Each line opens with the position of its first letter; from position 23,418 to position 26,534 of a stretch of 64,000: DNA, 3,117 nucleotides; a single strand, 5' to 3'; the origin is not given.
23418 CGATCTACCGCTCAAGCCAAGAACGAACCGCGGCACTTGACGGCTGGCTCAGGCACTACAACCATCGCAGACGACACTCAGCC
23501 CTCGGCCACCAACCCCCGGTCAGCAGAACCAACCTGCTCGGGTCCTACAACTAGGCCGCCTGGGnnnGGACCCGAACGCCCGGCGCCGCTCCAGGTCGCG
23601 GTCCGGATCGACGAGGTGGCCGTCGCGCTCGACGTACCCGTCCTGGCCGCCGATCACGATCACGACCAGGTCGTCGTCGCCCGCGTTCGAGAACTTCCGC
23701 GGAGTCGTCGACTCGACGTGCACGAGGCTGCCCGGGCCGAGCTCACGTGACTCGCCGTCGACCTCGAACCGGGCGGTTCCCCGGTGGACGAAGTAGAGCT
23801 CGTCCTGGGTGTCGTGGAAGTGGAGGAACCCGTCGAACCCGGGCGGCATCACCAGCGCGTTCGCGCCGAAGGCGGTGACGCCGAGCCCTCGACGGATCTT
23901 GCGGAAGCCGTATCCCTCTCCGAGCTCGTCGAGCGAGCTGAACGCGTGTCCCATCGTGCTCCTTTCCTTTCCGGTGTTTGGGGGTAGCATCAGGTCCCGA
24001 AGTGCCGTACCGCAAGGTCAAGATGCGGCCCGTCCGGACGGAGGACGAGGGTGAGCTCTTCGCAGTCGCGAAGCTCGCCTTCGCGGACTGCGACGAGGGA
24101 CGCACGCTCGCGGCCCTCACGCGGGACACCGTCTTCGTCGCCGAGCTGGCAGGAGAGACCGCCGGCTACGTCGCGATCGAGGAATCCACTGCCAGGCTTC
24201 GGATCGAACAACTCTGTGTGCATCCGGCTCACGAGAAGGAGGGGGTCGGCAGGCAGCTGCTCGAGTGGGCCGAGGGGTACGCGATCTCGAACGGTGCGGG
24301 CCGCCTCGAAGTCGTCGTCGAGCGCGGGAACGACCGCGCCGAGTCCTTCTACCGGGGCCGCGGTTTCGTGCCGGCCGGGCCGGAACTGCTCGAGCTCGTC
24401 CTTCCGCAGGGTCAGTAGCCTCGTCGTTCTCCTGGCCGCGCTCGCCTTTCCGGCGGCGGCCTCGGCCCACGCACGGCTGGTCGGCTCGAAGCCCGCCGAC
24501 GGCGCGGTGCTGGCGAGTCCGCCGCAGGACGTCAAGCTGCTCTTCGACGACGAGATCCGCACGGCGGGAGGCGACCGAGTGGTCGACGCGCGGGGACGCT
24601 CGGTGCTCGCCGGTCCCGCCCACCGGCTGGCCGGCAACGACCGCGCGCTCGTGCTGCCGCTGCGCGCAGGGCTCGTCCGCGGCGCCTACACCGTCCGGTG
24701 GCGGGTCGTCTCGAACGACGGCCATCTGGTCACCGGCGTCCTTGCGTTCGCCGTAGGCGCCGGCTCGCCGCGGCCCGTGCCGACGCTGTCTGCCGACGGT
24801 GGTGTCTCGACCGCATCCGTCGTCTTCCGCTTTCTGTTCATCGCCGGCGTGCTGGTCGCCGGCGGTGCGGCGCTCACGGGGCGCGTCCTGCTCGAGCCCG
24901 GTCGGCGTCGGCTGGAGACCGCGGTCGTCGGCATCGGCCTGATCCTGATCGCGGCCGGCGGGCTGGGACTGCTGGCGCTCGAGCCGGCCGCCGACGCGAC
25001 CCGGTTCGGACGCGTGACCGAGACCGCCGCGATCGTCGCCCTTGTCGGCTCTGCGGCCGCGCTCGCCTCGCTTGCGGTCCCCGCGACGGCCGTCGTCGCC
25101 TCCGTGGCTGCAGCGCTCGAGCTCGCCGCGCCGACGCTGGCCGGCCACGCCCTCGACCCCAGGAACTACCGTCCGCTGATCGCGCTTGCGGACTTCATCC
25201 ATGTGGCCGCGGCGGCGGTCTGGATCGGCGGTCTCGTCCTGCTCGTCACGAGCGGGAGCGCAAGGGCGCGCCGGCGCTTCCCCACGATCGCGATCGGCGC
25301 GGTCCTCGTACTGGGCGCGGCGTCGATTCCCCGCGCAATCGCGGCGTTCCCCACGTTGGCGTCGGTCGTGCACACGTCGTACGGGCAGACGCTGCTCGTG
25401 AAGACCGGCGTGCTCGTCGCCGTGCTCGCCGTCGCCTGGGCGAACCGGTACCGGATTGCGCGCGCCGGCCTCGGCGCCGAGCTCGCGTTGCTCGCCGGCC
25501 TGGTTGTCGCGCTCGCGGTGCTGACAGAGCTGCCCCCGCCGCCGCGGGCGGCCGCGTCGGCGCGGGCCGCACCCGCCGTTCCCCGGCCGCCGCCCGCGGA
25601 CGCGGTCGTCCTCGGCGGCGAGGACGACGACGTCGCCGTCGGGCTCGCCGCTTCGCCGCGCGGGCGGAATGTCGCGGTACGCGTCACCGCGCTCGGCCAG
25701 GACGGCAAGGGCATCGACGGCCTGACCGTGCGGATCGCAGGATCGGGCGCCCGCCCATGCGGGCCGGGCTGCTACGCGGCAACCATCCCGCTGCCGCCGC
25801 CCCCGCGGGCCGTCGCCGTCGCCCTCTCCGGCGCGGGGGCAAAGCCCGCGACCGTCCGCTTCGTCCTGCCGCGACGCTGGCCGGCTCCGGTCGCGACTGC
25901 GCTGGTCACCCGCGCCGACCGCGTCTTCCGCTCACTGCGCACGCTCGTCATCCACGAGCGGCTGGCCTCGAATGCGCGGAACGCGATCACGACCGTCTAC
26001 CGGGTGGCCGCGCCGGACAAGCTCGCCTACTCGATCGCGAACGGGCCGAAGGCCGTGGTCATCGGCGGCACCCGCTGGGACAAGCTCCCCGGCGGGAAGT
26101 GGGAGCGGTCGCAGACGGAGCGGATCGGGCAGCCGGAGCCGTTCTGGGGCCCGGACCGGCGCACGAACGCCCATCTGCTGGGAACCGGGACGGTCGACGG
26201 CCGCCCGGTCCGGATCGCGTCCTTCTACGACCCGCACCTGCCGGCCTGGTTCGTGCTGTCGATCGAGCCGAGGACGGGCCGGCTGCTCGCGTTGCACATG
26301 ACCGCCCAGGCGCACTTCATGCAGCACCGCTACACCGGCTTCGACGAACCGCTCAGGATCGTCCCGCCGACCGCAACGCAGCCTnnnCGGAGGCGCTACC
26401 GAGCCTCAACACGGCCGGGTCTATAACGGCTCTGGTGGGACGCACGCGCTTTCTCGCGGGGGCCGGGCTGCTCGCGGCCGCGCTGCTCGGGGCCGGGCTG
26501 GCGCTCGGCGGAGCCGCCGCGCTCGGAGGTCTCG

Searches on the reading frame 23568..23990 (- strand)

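Call 83: search_protein_families(library=pfam, proteins=[window:23568-23990:-], max_evalue=0.01)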
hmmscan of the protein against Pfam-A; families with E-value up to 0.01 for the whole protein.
window:23568-23990:- (141 aa): 3 families
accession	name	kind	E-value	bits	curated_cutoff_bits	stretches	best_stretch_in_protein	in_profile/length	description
PF07883.17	Cupin_2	-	3.1e-15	56.1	27.2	1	47-113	4-69/70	Cupin domain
PF02311.25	AraC_binding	-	0.0011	19.1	21.1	1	56-114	18-75/135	AraC-like ligand binding domain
PF14525.12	AraC_binding_2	-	0.0018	18.4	27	1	65-122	58-108/173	AraC-binding-like domain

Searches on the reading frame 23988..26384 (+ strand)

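Call 83: search_protein_families(library=pfam, proteins=[window:23988-26384:+], max_evalue=0.01)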
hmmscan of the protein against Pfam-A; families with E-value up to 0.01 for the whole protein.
window:23988-26384:+ (799 aa): 2 families
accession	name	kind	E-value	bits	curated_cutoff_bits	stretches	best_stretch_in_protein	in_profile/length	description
PF04234.18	CopC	-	3.7e-20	73.2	23.3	1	161-256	1-92/92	CopC domain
PF05425.18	CopD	-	1.5e-07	32.2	32.1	1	426-493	2-69/105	Copper resistance protein D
